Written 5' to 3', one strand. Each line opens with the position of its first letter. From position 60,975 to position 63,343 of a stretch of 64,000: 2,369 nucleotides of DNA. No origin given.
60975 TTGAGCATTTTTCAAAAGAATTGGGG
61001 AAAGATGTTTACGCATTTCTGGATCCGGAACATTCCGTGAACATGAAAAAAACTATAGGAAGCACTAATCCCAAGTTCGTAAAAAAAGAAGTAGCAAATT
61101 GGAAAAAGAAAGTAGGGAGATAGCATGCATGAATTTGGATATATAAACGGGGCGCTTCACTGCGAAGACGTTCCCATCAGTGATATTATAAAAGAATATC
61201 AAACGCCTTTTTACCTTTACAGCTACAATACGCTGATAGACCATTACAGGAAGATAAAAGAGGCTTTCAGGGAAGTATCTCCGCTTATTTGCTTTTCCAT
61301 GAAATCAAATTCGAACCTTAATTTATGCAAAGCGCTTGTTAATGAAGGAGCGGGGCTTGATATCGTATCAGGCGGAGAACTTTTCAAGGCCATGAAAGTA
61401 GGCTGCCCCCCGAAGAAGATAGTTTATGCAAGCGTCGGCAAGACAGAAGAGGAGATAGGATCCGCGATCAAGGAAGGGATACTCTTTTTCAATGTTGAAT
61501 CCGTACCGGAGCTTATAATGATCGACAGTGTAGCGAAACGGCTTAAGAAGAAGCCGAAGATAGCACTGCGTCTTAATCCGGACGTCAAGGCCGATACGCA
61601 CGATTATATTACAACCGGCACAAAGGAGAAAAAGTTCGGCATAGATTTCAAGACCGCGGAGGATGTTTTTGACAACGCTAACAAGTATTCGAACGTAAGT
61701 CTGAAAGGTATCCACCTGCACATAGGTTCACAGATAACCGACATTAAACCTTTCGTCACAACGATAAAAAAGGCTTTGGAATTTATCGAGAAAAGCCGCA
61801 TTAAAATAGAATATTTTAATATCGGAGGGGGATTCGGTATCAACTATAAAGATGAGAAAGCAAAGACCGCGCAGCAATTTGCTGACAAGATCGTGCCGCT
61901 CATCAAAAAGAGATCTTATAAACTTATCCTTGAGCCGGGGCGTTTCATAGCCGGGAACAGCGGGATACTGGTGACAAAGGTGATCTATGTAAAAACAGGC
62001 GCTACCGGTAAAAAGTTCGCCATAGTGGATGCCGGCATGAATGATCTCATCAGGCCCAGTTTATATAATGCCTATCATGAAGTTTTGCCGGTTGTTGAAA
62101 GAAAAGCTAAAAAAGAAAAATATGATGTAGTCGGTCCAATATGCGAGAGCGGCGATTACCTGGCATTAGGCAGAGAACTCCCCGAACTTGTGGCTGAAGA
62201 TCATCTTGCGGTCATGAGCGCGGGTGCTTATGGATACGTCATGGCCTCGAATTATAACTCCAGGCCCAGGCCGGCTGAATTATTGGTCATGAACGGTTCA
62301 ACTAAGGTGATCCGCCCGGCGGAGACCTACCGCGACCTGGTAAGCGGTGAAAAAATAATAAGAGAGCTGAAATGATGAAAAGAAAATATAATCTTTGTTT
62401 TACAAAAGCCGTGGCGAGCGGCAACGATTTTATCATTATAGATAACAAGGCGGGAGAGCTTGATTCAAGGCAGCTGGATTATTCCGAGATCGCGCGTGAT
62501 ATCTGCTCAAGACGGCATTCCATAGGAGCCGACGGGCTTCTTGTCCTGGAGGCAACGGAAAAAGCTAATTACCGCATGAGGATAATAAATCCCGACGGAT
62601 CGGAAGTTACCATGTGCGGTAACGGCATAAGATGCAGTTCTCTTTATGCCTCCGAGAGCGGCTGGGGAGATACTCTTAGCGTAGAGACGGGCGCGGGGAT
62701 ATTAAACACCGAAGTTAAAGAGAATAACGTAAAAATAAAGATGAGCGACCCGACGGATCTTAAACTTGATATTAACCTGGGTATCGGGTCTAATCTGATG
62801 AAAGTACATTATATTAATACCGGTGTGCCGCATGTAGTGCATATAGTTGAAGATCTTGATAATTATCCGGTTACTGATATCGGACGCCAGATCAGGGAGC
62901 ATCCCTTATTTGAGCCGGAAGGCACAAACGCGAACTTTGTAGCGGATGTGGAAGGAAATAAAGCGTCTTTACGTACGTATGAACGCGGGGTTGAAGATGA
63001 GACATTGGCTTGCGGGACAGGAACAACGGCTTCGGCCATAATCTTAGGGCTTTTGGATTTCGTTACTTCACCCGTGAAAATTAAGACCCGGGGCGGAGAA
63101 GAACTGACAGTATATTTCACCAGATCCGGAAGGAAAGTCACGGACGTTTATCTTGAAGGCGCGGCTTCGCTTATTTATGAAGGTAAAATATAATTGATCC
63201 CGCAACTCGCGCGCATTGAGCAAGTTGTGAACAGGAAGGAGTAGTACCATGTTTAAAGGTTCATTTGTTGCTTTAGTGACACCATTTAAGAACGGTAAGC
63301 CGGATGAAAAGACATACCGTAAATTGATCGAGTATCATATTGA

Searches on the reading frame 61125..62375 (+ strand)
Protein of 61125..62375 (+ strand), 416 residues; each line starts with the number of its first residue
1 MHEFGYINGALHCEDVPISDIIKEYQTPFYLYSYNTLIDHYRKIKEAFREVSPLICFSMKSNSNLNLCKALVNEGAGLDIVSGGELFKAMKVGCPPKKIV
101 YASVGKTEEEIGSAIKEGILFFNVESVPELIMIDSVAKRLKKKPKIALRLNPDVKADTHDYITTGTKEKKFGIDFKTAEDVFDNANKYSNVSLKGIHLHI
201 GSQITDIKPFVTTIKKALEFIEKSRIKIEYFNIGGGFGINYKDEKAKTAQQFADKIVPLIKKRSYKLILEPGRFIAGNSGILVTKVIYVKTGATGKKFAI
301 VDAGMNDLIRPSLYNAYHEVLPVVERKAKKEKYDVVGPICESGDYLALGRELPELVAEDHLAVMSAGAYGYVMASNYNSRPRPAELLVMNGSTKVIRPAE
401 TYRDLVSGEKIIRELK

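Call 39: search_protein_families(library=ncbifam, proteins=[window:61125-62375:+], max_evalue=0.01)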
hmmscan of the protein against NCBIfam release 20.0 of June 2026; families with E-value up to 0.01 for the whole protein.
window:61125-62375:+ (416 aa): 8 families
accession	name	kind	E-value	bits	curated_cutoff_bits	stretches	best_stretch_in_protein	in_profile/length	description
TIGR01048.1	lysA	equivalog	1.2e-141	472.1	297.9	1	8-409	6-416/417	diaminopimelate decarboxylase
NF006515.0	PRK08961.1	equivalog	8.1e-66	222.6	802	1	23-388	499-859/861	bifunctional aspartate kinase/diaminopimelate decarboxylase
NF052544.1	OrLyDeCDokD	equivalog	8.5e-66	222.4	700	1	4-408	19-458/461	ornithine/lysine decarboxylase DokD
TIGR03099.1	dCO2ase_PEP1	hypoth_equivalog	7.8e-62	209.6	478.45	1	6-388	3-398/398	pyridoxal-dependent decarboxylase, exosortase A system-associated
NF041039.1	FslC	exception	4.7e-24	85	500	1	18-374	19-390/418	rhizoferrin biosystnesis N-citrylornithine decarboxylase FslC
NF003763.0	PRK05354.1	equivalog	1.8e-21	76.3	369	1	56-297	101-367/636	biosynthetic arginine decarboxylase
TIGR01273.1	speA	equivalog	3.6e-21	75.3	624.1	1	57-331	95-388/624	arginine decarboxylase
TIGR01047.1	nspC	equivalog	3.5e-11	42.2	409.05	1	140-384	113-355/380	carboxynorspermidine decarboxylase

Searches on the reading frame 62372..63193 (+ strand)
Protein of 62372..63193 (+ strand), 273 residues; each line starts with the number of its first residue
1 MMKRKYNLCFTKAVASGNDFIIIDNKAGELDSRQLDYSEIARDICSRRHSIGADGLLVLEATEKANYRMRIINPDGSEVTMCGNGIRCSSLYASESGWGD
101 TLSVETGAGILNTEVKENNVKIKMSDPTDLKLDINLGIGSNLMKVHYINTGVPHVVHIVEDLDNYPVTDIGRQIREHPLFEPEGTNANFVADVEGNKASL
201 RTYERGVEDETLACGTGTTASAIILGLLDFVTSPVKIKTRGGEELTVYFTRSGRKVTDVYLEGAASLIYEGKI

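Call 39: search_protein_families(library=ncbifam, proteins=[window:62372-63193:+], max_evalue=0.01)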
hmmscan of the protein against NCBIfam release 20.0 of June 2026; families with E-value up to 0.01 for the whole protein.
window:62372-63193:+ (273 aa): 5 families
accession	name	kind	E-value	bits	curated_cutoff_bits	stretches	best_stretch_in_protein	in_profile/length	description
TIGR00652.1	DapF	equivalog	3.7e-70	236.4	114.65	1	10-272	3-267/270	diaminopimelate epimerase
NF038284.1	bifunc_DapF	exception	3e-44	151.3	350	1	44-263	37-252/254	bifunctional diaminopimelate epimerase/glutamate racemase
NF001311.0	PRK00258.1-3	equivalog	0.00024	20.4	235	1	190-245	103-158/279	shikimate dehydrogenase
NF001314.0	PRK00258.2-2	equivalog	0.0021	17.2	248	1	143-251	59-168/290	shikimate dehydrogenase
TIGR00654.1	PhzF_family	subfamily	0.0026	17.2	76.2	1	56-125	48-120/298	PhzF family phenazine biosynthesis isomerase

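Call 69: find_encoding_contigs(protein=window:62372-63193:+, flank=10000, max_places=2)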
Protein window:62372-63193:+ (273 aa): 19 contigs read that carry it; 2 places shown.
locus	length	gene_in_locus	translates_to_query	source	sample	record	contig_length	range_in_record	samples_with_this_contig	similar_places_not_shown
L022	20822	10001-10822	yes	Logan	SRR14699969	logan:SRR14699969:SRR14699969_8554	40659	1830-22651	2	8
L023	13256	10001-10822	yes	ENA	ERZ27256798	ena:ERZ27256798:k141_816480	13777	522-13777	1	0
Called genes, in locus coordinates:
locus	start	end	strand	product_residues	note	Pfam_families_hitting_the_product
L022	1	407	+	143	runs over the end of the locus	PF00572:Ribosomal_L13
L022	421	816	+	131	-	PF00380:Ribosomal_S9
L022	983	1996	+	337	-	PF01118:Semialdhyde_dh, PF02774:Semialdhyde_dhC, PF22698:Semialdhyde_dhC_1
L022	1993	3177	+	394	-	PF01960:ArgJ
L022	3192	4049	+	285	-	PF00696:AA_kinase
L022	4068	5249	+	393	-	PF00202:Aminotran_3, PF00155:Aminotran_1_2 (faint)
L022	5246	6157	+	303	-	PF02729:OTCace_N, PF00185:OTCace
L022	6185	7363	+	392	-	PF00764:Arginosuc_synth, PF20979:Arginosuc_syn_C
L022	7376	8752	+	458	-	PF00206:Lyase_1, PF14698:ASL_C2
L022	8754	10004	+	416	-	PF00278:Orn_DAP_Arg_deC, PF02784:Orn_Arg_deC_N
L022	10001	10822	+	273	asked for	PF01678:DAP_epimerase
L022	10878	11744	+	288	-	PF00701:DHDPS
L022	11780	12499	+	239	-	PF01113:DapB_N, PF05173:DapB_C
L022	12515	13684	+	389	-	PF00155:Aminotran_1_2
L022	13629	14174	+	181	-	PF01288:HPPK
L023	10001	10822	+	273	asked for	PF01678:DAP_epimerase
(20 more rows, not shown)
